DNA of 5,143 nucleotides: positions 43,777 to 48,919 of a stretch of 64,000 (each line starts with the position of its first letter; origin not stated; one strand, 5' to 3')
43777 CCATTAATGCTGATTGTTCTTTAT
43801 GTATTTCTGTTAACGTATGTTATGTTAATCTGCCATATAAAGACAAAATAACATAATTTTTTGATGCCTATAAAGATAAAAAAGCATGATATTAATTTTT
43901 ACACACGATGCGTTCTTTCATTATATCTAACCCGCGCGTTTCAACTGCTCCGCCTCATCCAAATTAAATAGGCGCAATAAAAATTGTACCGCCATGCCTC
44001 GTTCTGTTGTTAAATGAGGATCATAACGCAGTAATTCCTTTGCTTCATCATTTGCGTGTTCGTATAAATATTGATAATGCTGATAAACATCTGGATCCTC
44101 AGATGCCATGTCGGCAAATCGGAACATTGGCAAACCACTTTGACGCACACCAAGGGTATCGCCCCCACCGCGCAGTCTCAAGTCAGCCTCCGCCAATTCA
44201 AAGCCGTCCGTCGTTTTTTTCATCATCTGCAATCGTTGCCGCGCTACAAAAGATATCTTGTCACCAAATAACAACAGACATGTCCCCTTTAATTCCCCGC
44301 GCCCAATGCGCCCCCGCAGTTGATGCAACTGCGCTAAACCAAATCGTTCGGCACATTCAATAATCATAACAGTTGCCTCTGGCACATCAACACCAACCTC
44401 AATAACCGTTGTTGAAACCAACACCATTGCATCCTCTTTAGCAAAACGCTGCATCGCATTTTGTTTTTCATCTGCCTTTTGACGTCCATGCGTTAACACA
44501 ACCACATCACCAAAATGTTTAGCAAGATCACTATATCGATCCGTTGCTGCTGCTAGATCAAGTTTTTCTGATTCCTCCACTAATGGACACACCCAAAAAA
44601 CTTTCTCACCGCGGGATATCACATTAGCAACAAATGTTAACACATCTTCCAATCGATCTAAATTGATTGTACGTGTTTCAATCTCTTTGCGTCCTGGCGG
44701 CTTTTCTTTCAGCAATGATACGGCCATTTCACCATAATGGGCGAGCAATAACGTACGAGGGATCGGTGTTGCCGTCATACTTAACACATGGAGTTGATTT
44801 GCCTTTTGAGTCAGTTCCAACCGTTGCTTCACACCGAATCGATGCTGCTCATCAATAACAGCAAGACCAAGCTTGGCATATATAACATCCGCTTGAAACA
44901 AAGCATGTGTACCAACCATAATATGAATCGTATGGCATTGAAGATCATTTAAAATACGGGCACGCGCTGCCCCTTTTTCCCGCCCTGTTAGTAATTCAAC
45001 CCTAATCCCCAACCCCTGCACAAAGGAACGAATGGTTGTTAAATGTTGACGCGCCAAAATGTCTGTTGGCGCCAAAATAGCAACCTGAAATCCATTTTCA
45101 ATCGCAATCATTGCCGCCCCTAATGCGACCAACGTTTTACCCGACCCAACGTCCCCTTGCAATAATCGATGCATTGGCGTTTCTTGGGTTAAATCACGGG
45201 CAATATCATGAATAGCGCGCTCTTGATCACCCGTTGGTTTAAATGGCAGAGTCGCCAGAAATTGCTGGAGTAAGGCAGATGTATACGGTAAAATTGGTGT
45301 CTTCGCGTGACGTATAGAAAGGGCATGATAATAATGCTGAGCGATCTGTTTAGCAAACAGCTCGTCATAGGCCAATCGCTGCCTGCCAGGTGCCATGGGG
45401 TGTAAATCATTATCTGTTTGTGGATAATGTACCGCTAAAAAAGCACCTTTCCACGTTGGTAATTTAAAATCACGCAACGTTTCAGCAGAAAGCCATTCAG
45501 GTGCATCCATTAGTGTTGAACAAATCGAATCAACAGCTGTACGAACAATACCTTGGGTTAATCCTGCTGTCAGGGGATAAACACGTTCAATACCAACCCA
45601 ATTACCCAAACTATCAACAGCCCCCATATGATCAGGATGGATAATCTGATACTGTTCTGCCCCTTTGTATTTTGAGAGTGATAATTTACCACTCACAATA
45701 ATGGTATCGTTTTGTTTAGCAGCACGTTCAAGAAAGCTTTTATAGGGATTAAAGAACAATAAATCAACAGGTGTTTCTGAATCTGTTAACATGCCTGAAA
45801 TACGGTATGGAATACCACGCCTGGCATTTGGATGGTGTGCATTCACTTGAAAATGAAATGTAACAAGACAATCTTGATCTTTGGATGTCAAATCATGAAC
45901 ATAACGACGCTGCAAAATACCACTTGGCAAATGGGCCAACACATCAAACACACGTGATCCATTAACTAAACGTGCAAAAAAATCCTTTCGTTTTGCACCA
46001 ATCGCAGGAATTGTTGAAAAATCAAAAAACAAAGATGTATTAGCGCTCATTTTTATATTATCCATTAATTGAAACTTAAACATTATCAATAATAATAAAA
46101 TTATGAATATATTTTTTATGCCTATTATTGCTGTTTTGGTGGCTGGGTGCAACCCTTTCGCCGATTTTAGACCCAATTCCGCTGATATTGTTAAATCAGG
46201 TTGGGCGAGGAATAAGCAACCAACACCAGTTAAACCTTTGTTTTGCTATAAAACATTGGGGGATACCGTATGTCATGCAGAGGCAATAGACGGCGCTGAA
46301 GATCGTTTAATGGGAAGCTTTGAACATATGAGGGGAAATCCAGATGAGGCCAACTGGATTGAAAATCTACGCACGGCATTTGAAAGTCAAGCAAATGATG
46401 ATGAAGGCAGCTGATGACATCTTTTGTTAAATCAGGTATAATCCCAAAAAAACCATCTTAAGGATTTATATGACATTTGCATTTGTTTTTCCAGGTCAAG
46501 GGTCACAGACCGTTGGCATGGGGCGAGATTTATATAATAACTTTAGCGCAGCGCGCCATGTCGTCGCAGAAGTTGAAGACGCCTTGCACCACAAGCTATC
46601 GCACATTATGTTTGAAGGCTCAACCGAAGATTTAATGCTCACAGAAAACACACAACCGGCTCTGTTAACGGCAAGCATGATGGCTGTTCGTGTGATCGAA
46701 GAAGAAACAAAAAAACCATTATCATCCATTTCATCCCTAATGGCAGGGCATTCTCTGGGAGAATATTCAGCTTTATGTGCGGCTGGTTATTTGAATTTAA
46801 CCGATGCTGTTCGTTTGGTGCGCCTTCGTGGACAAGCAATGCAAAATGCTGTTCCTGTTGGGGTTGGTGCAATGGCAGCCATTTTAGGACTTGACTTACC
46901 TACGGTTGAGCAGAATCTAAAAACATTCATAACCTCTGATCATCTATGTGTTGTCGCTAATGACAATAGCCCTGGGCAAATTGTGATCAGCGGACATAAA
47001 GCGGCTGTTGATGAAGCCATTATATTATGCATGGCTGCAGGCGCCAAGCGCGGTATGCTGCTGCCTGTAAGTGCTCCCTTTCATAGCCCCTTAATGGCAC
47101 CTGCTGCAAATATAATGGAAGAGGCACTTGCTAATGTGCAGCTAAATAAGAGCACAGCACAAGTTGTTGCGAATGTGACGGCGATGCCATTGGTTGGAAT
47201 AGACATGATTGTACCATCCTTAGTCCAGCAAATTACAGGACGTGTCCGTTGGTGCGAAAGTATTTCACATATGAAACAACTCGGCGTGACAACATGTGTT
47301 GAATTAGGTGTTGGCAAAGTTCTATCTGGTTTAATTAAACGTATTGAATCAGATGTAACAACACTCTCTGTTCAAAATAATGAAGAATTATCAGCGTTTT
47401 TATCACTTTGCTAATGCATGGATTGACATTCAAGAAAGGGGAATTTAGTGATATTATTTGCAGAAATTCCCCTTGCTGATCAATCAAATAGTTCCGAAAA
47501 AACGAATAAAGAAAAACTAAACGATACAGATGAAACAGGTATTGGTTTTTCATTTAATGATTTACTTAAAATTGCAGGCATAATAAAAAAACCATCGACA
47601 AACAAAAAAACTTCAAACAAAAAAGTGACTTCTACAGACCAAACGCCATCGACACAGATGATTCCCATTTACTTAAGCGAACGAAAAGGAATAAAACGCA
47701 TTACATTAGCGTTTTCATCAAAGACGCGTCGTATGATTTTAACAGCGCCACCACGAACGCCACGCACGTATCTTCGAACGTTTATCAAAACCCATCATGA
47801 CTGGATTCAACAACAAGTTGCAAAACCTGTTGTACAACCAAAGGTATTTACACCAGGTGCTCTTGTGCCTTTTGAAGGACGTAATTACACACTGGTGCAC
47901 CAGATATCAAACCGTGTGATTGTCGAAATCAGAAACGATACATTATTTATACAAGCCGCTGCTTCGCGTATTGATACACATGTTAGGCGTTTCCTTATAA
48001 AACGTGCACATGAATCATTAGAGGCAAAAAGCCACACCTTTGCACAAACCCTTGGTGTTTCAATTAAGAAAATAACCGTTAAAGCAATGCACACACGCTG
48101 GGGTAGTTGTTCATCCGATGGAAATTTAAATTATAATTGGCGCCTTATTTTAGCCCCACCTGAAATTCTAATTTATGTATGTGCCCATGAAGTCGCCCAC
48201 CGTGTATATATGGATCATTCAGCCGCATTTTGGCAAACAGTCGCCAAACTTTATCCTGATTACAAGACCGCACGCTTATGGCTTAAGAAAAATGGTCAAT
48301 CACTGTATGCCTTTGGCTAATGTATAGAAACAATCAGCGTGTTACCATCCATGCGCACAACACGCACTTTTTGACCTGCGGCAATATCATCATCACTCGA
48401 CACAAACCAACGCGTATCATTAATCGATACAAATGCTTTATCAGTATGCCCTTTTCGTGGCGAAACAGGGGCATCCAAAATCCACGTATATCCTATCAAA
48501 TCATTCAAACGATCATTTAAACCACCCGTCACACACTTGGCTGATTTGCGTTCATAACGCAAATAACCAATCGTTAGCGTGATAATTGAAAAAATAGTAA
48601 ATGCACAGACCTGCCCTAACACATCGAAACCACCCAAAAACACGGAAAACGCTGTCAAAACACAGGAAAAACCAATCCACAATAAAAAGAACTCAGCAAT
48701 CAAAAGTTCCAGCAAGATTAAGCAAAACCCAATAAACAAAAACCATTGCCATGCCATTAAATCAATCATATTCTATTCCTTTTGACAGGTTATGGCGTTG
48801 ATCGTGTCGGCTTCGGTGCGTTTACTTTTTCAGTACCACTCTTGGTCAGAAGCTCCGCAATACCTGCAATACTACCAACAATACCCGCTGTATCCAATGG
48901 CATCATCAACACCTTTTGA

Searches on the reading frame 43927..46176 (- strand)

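Call 7: search_protein_families(library=pfam, proteins=[window:43927-46176:-], max_evalue=0.001)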
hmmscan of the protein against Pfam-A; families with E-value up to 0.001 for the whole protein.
window:43927-46176:- (749 aa): 6 families
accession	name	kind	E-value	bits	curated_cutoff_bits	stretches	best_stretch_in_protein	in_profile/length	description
PF00270.35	DEAD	-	2.5e-23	83.1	26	1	317-475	3-163/167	DEAD/DEAH box helicase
PF00271.37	Helicase_C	-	1e-18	68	23.5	1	519-626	11-108/110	Helicase conserved C-terminal domain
PF04851.21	ResIII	-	7.7e-13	49.1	22.5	1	313-471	3-162/164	Type III restriction enzyme, res subunit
PF19833.4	RecG_dom3_C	-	9.1e-09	35.7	26.8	1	655-727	1-67/87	ATP-dependent DNA helicase RecG, domain 3, C-terminal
PF13604.12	AAA_30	-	3.7e-08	33.8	27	1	325-461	9-114/191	AAA domain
PF22590.2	Cas3-like_C_2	-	9.6e-07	29.5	27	1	524-627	3-104/106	CRISPR-associated nuclease/helicase Cas3, C-terminal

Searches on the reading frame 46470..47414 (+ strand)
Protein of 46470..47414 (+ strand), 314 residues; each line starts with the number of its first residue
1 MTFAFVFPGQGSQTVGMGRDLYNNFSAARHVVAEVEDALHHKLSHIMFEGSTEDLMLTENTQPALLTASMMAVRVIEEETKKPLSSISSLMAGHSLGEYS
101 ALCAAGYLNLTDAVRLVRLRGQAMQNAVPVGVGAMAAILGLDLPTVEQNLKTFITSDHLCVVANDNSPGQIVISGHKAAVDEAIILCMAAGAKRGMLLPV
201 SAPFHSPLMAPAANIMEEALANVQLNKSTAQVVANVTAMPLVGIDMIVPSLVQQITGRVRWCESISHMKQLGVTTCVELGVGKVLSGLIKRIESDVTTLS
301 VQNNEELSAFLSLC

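Call 7: search_protein_families(library=pfam, proteins=[window:46470-47414:+], max_evalue=0.001)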
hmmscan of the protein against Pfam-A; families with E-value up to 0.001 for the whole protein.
window:46470-47414:+ (314 aa): 1 family
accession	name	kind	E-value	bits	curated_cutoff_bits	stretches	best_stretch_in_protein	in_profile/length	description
PF00698.26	Acyl_transf_1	-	2e-35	123.2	32.7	1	5-242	2-228/319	Acyl transferase domain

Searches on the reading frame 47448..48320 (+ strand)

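Call 7: search_protein_families(library=pfam, proteins=[window:47448-48320:+], max_evalue=0.001)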
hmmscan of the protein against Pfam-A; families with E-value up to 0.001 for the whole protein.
window:47448-48320:+ (290 aa): 1 family
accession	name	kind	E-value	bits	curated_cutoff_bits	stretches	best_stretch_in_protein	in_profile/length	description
PF01863.23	YgjP-like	-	3.8e-50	171.2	26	1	92-282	8-207/207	YgjP-like, metallopeptidase domain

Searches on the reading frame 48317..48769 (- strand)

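Call 7: search_protein_families(library=pfam, proteins=[window:48317-48769:-], max_evalue=0.001)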
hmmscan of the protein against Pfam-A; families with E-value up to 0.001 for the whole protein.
window:48317-48769:- (150 aa): 1 family
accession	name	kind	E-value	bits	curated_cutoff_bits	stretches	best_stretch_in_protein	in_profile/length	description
PF01957.25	NfeD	-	4.9e-11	43.1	29.1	1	91-147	4-55/57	NfeD-like C-terminal, partner-binding domain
